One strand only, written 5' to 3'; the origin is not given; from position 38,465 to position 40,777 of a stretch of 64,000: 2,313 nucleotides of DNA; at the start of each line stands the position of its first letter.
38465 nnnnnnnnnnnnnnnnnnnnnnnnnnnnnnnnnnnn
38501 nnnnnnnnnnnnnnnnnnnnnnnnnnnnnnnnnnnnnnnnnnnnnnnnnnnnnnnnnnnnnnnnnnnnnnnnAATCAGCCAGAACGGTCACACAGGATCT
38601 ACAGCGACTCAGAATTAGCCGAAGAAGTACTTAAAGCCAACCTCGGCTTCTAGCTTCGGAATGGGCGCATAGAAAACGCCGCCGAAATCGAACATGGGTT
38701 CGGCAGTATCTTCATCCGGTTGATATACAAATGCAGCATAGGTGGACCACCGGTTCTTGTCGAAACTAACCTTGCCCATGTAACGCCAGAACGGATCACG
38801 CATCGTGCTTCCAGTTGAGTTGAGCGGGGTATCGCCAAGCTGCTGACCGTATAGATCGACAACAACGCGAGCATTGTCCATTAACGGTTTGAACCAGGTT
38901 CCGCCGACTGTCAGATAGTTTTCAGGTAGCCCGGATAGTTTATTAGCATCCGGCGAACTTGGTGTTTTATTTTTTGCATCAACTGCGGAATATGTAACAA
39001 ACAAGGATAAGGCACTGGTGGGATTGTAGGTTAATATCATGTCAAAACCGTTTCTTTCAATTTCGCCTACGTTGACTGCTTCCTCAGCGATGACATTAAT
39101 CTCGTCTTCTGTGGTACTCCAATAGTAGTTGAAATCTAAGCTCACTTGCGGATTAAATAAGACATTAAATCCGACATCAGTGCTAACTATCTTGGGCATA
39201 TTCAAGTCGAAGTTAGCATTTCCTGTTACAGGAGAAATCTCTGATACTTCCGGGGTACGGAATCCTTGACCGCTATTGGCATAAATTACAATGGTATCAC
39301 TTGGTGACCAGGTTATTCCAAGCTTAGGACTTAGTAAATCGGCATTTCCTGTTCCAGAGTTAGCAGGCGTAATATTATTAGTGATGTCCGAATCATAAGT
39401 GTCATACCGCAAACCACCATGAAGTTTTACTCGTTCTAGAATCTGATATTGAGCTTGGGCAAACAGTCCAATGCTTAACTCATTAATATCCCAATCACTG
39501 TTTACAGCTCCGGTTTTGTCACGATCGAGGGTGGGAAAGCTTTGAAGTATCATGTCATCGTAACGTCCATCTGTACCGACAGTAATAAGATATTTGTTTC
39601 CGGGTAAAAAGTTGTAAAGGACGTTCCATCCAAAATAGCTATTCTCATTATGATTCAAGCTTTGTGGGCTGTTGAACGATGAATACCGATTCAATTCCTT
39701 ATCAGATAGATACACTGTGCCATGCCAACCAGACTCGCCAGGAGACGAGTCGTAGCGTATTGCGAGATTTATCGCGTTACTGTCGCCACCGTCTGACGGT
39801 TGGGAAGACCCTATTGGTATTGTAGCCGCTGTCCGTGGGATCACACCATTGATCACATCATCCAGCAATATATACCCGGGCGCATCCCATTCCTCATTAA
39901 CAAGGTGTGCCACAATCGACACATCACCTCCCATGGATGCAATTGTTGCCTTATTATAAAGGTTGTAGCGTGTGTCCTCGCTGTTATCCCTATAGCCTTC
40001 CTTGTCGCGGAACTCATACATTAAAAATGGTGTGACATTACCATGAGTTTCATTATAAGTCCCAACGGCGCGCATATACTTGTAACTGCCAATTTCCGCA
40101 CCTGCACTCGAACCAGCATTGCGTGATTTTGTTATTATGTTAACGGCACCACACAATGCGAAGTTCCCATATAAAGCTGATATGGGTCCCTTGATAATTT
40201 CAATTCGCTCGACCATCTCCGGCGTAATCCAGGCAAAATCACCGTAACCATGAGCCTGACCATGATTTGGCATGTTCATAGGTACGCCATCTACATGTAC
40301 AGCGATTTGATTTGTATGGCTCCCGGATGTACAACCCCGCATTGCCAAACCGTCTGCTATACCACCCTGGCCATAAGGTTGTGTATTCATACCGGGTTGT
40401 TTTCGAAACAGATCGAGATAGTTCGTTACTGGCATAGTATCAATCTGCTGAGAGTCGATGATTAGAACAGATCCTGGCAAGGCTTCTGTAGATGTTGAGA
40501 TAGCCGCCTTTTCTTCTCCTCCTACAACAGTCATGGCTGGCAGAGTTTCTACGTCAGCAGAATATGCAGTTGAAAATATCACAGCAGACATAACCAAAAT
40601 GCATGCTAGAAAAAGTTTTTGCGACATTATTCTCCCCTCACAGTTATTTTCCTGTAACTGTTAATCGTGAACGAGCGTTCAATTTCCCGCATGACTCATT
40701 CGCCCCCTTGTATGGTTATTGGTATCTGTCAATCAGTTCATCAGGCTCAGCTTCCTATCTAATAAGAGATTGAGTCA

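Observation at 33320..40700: Low-GC inserted cassette: lipoprotein-anchored family-5 SBP ABC importer plus its own TBDR (candidate nickelophore/opine-metallophore uptake system)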

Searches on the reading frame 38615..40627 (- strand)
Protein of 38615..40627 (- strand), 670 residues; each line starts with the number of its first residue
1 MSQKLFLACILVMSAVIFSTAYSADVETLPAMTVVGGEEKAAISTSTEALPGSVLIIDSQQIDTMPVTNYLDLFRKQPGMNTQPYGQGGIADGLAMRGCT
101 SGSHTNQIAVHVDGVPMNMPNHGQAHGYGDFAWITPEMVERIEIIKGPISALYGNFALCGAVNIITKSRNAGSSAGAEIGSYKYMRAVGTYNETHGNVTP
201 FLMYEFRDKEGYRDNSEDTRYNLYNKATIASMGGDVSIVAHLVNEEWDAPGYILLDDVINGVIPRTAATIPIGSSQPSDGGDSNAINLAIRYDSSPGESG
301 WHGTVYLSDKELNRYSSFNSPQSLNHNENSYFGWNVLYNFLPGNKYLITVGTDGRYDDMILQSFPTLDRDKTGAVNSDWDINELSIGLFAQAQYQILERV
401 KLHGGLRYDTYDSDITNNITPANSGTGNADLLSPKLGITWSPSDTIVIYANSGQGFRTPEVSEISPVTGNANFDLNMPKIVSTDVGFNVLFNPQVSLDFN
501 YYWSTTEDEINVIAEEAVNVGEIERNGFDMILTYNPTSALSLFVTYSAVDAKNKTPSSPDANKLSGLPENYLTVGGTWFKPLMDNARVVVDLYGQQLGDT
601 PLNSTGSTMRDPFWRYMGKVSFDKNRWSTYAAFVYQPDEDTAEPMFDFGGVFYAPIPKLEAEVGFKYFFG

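Call 4: search_protein_families(library=pfam, proteins=[window:38615-40627:-])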
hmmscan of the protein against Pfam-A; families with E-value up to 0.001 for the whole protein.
window:38615-40627:- (670 aa): 3 families
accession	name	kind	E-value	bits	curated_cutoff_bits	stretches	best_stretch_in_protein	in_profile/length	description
PF00593.30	TonB_dep_Rec_b-barrel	-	6.9e-32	112.3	27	1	277-629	54-429/436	TonB dependent receptor-like, beta-barrel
PF07715.20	Plug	-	1.5e-22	80.6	23.9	1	48-160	3-106/107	TonB-dependent Receptor Plug Domain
PF14905.12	OMP_b-brl_3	-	7.4e-06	25.7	27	1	319-557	44-301/408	Outer membrane protein beta-barrel family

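Call 14: find_encoding_contigs(protein=window:38615-40627:-, flank=10000, max_places=6)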
Protein window:38615-40627:- (670 aa): 1 contig read that carries it; 1 place shown.
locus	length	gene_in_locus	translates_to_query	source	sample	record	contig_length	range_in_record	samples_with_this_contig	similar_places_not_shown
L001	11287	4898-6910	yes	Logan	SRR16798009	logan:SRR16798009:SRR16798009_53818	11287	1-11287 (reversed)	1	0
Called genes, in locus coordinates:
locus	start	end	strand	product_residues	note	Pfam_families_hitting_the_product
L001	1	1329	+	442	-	?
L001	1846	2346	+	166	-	PF07715:Plug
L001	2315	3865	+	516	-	PF00593:TonB_dep_Rec_b-barrel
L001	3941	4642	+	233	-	PF10670:DUF4198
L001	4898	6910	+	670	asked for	PF07715:Plug, PF00593:TonB_dep_Rec_b-barrel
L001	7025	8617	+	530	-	PF00496:SBP_bac_5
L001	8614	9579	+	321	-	PF19300:BPD_transp_1_N, PF00528:BPD_transp_1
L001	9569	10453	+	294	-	PF12911:OppC_N (weak), PF00528:BPD_transp_1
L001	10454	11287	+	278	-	?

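Call 15: search_protein_families(library=ncbifam, proteins=[window:38615-40627:-], max_evalue=0.00001)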
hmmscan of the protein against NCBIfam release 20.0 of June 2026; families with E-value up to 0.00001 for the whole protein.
window:38615-40627:- (670 aa): 27 families (the best 25 are shown)
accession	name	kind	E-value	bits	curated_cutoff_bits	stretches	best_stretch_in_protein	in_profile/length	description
TIGR01785.1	TonB-hemin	subfamily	7.2e-37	127.2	316.85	1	46-575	14-581/677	TonB-dependent heme/hemoglobin receptor family protein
TIGR01786.1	TonB-hemlactrns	subfamily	1.3e-33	116.3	323.75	2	44-168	15-135/719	TonB-dependent hemoglobin/transferrin/lactoferrin family receptor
TIGR01783.1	TonB-siderophor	subfamily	2.3e-33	115.8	223.5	2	50-229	2-174/649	TonB-dependent siderophore receptor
NF007926.1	PRK10641.1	equivalog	1.4e-21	76.7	836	1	49-213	43-201/617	TonB-dependent vitamin B12 receptor BtuB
TIGR01779.1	TonB-B12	equivalog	1.7e-20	73.1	599.7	1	20-190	18-180/614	TonB-dependent vitamin B12 receptor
NF049945.1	TonB_dep_FCYXU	equivalog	2.4e-20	72.7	825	1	92-416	96-413/697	TonB-dependent receptor, FCYXU motif-type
NF007478.2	PRK10064.1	equivalog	3.7e-19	68.4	745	1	6-168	7-159/663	catecholate siderophore receptor CirA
NF041535.1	TonB_rec_PqqU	equivalog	7e-18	64.3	1200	2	49-226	15-196/676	TonB-dependent receptor PqqU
NF010051.0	PRK13528.1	subfamily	1.1e-17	63.6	583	1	45-169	42-174/727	FepA family TonB-dependent siderophore receptor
NF010048.1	PRK13524.1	subfamily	2.7e-17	62.5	493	1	54-171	57-180/744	FepA family TonB-dependent siderophore receptor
NF010651.0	PRK14050.1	equivalog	2e-16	59.3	884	1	44-189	73-208/730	TonB-dependent siderophore receptor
NF010010.0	PRK13483.1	equivalog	2.7e-16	58.7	927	1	7-169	9-165/660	ligand-gated channel protein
NF010011.0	PRK13484.1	equivalog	4.9e-15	54.8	1197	1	4-173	4-165/682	IreA family TonB-dependent siderophore receptor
NF050067.1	TonBEntbctnRecCfrA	equivalog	1.3e-13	50.1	1200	1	13-168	10-159/698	TonB-dependent ferric enterobactin receptor CfrA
TIGR01776.1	TonB-tbp-lbp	subfamily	2.8e-12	45.4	468.8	1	23-168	45-190/946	lactoferrin/transferrin family TonB-dependent receptor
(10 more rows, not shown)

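Call 21: list_cluster_members(proteins=[P0001, window:38615-40627:-, window:30568-32700:-, window:40883-41584:-, window:44196-45641:-])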
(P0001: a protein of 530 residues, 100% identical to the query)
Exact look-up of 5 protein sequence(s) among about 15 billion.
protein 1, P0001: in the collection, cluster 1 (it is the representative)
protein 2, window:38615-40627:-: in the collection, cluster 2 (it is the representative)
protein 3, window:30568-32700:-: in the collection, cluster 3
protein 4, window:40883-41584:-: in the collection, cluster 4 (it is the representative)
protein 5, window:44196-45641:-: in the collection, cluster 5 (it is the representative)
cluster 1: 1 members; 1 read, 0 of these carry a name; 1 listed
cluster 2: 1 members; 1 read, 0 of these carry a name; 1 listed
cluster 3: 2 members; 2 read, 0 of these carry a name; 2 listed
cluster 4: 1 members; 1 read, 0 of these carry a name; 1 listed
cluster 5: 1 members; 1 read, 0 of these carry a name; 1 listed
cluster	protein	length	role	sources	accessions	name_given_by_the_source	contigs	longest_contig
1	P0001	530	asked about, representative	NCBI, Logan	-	-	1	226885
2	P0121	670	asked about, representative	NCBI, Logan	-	-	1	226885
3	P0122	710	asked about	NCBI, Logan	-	-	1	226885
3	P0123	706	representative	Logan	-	-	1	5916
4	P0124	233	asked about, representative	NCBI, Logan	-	-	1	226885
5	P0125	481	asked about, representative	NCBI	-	-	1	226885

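Call 59: search_solved_structures(query=window:38615-40627:-, max_evalue=1e-8)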
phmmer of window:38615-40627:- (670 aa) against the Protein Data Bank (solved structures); distinct sequences matched with E-value up to 1e-8: 23.
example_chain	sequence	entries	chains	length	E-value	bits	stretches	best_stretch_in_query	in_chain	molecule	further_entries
6v81_A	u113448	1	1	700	1.1e-17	66.9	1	7-251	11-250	Probable TonB-dependent receptor YncD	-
9c4o_A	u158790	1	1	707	8.8e-17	63.9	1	49-251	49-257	Pyrroloquinoline quinone transporter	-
9nn6_A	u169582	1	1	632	4.2e-16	61.7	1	44-169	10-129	Colicin I receptor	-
2hdf_A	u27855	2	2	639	4.7e-16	61.5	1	43-169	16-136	Colicin I receptor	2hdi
8the_A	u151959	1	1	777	4.9e-14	54.9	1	46-181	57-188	Heme/hemoglobin uptake outer membrane receptor PhuR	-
1nqf_A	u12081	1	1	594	1.1e-13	53.7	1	51-212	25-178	Vitamin B12 receptor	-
1nqe_A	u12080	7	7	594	1.1e-13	53.7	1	51-212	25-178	Vitamin B12 receptor | Vitamin B12 transporter btuB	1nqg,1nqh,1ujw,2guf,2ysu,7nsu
3rgn_A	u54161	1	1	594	1.1e-13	53.7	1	51-212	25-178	Vitamin B12 transporter BtuB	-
3m8b_A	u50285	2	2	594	1.1e-13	53.7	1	54-212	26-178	Vitamin B12 transporter btuB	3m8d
2gsk_A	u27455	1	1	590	1.2e-13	53.5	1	54-212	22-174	Vitamin B12 transporter btuB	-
3rgm_A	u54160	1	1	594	1.7e-13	53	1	51-197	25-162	Vitamin B12 transporter BtuB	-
1fep_A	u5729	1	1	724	6e-13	51.3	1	51-172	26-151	FERRIC ENTEROBACTIN RECEPTOR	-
5out_A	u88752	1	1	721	1.1e-12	50.4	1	43-178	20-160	Ferric enterobactin receptor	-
5m9b_A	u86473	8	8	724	1.1e-12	50.4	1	43-178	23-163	Ferric enterobactin receptor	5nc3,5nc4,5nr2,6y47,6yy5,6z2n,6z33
5mzs_A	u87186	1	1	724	1.1e-12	50.4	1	43-178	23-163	Ferric enterobactin receptor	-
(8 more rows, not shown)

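Call 85: find_homologous_proteins(query=window:38615-40627:-, max_evalue=1e-20)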
Query window:38615-40627:- (670 aa): 112 proteins with E <= 1e-20 among 8000 candidates.
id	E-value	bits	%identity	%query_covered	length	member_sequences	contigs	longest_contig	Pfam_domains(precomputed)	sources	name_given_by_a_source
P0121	0.0e+0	1544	100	100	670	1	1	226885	PF07715.21,PF00593.31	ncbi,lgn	-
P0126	0.0e+0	1101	70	100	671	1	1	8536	PF07715.21,PF00593.31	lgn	-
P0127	1.8e-181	623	45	99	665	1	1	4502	PF07715.21,PF00593.31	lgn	-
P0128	1.6e-176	607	44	99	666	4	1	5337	PF07715.21,PF00593.31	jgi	-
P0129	2.9e-175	603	43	100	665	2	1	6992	PF07715.21,PF00593.31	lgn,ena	-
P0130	1.7e-174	600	43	99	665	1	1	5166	PF07715.21,PF00593.31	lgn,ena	-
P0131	1.8e-173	597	44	100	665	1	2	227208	PF07715.21,PF00593.31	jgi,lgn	jgi:outer membrane receptor protein involved in Fe transport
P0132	7.4e-173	595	43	99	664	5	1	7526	PF07715.21,PF00593.31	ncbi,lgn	-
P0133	1.1e-172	594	43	99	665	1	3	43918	PF07715.21,PF00593.31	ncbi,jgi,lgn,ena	-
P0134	3.8e-172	592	44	99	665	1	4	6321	PF07715.21,PF00593.31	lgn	-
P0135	7.9e-171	588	43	99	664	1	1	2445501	PF07715.21,PF00593.31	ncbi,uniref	ncbi:TonB-dependent receptor [hot springs metagenome]|uniref:TonB-dependent receptor n=1 Tax=hot spr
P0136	1.8e-168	580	44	96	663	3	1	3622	PF07715.21,PF00593.31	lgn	-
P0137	1.2e-166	574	42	100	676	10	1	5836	PF07715.21,PF00593.31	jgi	jgi:outer membrane receptor protein involved in Fe transport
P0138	2.7e-165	570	42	99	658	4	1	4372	PF07715.21,PF00593.31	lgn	-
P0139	1.8e-163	564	42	99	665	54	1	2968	PF07715.21,PF00593.31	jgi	-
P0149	1.8e-156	540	41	100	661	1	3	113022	PF07715.21,PF00593.31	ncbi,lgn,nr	ncbi:MAG: TonB-dependent receptor [Caldimicrobium sp.]|nr:TonB-dependent receptor [Caldimicrobium sp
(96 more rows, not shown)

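Call 86: find_encoding_contigs(protein=P0135, flank=9000, max_places=1)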
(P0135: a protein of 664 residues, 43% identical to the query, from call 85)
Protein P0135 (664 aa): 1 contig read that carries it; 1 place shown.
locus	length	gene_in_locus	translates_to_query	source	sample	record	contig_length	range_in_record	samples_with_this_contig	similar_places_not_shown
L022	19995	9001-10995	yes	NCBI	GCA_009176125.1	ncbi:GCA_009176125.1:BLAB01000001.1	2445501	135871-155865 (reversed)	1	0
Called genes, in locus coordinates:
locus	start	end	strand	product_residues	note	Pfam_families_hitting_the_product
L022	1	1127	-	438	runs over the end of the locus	PF01743:PolyA_pol, PF12627:PolyA_pol_RNAbd, PF13735:tRNA_NucTran2_2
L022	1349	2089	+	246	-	PF13557:Phenol_MetA_deg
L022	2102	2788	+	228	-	PF01891:CbiM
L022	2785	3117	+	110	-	PF13190:PDGLE (weak)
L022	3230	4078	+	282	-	PF02361:CbiQ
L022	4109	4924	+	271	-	PF00005:ABC_tran, PF02463:SMC_N (faint), PF13175:AAA_15 (faint), PF13304:AAA_21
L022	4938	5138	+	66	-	PF26551:DUF8180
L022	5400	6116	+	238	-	PF13489:Methyltransf_23 (weak), PF08241:Methyltransf_11 (weak), PF08242:Methyltransf_12 (weak), PF13649:Methyltransf_25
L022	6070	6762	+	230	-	PF03544:TonB_C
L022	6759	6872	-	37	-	-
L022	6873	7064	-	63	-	PF20482:DUF6722 (weak)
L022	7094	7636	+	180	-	PF01618:MotA_ExbB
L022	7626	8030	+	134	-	PF02472:ExbD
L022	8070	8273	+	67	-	PF10133:CooT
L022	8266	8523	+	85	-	-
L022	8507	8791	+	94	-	-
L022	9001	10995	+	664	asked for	PF07715:Plug, PF00593:TonB_dep_Rec_b-barrel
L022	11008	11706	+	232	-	PF10670:DUF4198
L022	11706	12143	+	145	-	-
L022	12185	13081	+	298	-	PF25450:Rab11-FIP3 (faint), PF24161:CCDC39 (weak), PF02183:HALZ (faint)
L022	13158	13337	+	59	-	-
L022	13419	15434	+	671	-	PF07715:Plug, PF00593:TonB_dep_Rec_b-barrel, PF14905:OMP_b-brl_3 (weak)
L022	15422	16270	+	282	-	PF01955:CbiZ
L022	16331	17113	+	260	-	PF09930:DUF2162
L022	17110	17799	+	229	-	PF01618:MotA_ExbB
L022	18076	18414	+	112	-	PF09919:DUF2149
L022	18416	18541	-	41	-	-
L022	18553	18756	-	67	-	PF20482:DUF6722 (weak)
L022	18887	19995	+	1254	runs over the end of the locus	PF02514:CobN-Mg_chel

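Call 87: find_encoding_contigs(protein=P0149, flank=9000, max_places=1)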
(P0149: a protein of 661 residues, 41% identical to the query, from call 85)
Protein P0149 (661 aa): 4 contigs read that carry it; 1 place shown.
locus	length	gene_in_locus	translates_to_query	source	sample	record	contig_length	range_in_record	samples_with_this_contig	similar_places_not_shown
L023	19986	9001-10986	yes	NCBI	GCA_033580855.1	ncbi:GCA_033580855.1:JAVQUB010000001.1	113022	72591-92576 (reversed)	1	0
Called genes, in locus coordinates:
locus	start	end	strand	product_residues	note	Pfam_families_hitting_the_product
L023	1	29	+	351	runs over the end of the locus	PF02547:Queuosine_synth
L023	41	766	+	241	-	PF00565:SNase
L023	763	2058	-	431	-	PF02403:Seryl_tRNA_N, PF00587:tRNA-synt_2b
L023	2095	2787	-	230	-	PF13353:Fer4_12, PF04055:Radical_SAM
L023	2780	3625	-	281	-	PF02548:Pantoate_transf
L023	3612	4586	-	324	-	PF05496:RuvB_N, PF00004:AAA, PF07728:AAA_5 (faint), PF17864:AAA_lid_4 (weak), PF05491:WHD_RuvB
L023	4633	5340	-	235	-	PF18912:DZR_2, PF00156:Pribosyltran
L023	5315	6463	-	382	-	PF04389:Peptidase_M28, PF01546:Peptidase_M20, PF05343:Peptidase_M42, PF07687:M20_dimer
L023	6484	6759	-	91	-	PF00708:Acylphosphatase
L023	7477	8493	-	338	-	PF04754:Transposase_31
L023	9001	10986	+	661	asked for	PF07715:Plug, PF00593:TonB_dep_Rec_b-barrel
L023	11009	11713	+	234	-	PF10670:DUF4198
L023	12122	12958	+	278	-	PF13276:HTH_21, PF00665:rve, PF13683:rve_3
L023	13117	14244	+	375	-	-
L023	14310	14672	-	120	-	PF06986:F_T4SS_TraN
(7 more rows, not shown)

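Call 88: find_encoding_contigs(protein=P0131, flank=9000, max_places=1)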
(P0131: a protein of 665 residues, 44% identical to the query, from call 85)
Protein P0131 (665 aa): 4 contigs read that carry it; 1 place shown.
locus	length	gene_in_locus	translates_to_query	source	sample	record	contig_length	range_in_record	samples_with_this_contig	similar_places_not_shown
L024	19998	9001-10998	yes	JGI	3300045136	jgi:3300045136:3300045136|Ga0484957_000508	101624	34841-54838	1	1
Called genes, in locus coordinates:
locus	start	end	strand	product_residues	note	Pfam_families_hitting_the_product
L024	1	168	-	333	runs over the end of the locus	PF12801:Fer4_5, PF00037:Fer4 (faint), PF12801:Fer4_5 (weak), PF12838:Fer4_7 (faint), PF13187:Fer4_9 (faint), PF12837:Fer4_6 (weak), PF13237:Fer4_10, PF14697:Fer4_21, +1 more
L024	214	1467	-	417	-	PF01743:PolyA_pol, PF12627:PolyA_pol_RNAbd, PF13735:tRNA_NucTran2_2 (weak)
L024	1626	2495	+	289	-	PF13557:Phenol_MetA_deg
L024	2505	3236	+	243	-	PF01891:CbiM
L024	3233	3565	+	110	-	PF13190:PDGLE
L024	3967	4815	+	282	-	PF02361:CbiQ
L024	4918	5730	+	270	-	PF00005:ABC_tran, PF02463:SMC_N (faint), PF13555:AAA_29 (faint), PF13304:AAA_21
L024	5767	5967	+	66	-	PF26551:DUF8180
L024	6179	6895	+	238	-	PF13489:Methyltransf_23 (weak), PF08241:Methyltransf_11 (weak), PF08242:Methyltransf_12 (weak), PF13649:Methyltransf_25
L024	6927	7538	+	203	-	PF03544:TonB_C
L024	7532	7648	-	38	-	-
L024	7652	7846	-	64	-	-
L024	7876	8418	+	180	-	PF01618:MotA_ExbB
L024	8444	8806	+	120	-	PF02472:ExbD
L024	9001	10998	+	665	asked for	PF07715:Plug, PF00593:TonB_dep_Rec_b-barrel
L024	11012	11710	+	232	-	PF10670:DUF4198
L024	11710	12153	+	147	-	-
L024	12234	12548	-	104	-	-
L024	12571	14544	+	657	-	PF07715:Plug, PF00593:TonB_dep_Rec_b-barrel, PF14905:OMP_b-brl_3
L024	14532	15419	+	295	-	PF01955:CbiZ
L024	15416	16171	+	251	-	PF01891:CbiM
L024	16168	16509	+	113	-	-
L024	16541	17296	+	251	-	PF09930:DUF2162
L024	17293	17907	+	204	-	PF01618:MotA_ExbB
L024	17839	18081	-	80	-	-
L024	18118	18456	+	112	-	PF09919:DUF2149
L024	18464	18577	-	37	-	-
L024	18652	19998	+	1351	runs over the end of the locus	PF02514:CobN-Mg_chel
